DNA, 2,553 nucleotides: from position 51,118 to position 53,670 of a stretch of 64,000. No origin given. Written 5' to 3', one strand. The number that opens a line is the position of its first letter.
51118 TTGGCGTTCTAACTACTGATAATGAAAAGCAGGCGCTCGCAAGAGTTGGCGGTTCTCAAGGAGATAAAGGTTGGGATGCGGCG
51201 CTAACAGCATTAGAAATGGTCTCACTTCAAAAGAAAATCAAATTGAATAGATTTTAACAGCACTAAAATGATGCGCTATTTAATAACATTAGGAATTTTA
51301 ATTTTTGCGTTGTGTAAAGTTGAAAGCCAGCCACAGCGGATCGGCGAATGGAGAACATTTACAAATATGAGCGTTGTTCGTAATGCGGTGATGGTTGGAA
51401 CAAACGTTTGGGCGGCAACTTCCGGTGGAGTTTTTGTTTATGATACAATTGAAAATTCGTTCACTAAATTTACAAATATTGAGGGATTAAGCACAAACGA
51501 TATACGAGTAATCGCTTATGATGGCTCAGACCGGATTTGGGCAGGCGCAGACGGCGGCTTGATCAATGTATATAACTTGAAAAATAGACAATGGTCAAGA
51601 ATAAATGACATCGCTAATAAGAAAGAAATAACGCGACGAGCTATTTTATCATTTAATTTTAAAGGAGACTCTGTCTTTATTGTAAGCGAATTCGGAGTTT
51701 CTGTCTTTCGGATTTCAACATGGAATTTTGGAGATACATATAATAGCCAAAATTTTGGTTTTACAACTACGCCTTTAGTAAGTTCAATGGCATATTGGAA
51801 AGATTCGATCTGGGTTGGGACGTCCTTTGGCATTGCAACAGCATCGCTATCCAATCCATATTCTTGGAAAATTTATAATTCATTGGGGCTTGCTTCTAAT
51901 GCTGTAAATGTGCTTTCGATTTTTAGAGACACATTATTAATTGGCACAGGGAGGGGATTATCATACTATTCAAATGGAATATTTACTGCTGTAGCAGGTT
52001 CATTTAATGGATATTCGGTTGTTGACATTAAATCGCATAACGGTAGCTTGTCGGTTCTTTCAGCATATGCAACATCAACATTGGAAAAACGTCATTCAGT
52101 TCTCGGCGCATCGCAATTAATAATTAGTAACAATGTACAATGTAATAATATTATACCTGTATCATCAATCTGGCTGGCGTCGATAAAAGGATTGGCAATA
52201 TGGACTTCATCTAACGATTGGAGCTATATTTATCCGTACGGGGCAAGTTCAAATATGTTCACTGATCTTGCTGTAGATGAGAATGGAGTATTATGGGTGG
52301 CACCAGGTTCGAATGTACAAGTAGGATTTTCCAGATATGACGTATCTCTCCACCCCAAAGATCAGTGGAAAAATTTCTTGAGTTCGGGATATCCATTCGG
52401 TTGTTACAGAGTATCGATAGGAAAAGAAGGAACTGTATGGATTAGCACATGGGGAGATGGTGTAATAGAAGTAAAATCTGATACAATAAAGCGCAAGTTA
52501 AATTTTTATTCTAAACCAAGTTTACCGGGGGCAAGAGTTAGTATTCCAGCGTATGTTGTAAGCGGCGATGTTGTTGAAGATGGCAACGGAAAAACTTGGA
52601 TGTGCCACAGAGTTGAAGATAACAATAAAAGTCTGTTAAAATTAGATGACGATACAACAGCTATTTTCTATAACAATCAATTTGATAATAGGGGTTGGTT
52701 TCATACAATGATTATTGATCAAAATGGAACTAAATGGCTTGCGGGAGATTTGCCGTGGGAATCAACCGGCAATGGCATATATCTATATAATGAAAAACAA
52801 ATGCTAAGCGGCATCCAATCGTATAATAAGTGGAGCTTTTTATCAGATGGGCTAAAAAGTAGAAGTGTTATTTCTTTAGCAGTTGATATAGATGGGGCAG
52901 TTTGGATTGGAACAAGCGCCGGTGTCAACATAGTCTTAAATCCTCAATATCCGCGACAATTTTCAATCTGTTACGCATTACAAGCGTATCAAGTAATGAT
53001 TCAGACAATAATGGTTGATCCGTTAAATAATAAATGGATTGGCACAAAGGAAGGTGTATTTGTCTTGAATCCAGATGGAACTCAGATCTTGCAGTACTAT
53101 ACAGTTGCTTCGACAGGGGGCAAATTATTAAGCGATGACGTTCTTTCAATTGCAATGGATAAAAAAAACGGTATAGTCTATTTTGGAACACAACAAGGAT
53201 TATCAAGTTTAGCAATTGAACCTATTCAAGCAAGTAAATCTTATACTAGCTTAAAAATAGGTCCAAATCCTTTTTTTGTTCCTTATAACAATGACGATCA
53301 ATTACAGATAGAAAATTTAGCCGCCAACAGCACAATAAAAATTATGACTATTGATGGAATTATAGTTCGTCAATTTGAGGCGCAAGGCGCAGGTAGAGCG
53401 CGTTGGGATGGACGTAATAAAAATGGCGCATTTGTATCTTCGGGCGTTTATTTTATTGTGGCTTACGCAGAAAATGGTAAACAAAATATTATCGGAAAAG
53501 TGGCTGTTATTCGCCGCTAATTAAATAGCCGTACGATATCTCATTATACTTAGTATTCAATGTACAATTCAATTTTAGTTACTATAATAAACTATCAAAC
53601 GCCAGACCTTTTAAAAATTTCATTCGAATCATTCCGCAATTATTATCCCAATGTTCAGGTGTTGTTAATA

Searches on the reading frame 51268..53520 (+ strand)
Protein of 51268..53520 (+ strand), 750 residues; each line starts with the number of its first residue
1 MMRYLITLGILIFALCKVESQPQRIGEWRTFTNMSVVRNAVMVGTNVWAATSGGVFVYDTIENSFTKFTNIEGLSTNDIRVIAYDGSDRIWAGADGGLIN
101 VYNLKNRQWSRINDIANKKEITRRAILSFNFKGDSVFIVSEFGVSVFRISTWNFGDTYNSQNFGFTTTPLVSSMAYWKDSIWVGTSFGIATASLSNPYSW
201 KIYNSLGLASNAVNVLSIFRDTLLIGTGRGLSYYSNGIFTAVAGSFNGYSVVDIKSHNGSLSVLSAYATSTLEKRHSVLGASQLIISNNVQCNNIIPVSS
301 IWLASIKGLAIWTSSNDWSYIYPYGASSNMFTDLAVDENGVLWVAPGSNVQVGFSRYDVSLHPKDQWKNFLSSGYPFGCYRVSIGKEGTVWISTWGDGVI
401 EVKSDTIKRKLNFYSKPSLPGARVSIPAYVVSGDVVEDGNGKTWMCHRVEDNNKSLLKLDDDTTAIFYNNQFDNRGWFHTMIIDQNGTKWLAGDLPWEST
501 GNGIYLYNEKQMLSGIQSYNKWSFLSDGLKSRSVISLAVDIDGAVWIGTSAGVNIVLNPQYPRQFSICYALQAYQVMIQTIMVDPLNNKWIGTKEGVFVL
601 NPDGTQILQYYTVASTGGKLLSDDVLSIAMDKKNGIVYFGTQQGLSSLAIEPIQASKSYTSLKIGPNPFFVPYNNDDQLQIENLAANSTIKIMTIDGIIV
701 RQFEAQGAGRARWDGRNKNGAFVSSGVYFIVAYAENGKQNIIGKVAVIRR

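Call 72: search_protein_families(library=pfam, proteins=[window:51268-53520:+], max_evalue=0.00001)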
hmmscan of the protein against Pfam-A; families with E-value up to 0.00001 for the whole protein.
window:51268-53520:+ (750 aa): 2 families
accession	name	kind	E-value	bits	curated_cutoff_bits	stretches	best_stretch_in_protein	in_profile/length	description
PF21544.3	PorZ_N_b_propeller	-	5e-13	50.1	27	1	47-196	1-149/154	TSS9, PorZ, N-terminal beta-propeller domain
PF07494.17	Reg_prop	-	4.4e-12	45.1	20.4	0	528-550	1-23/24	Two component regulator propeller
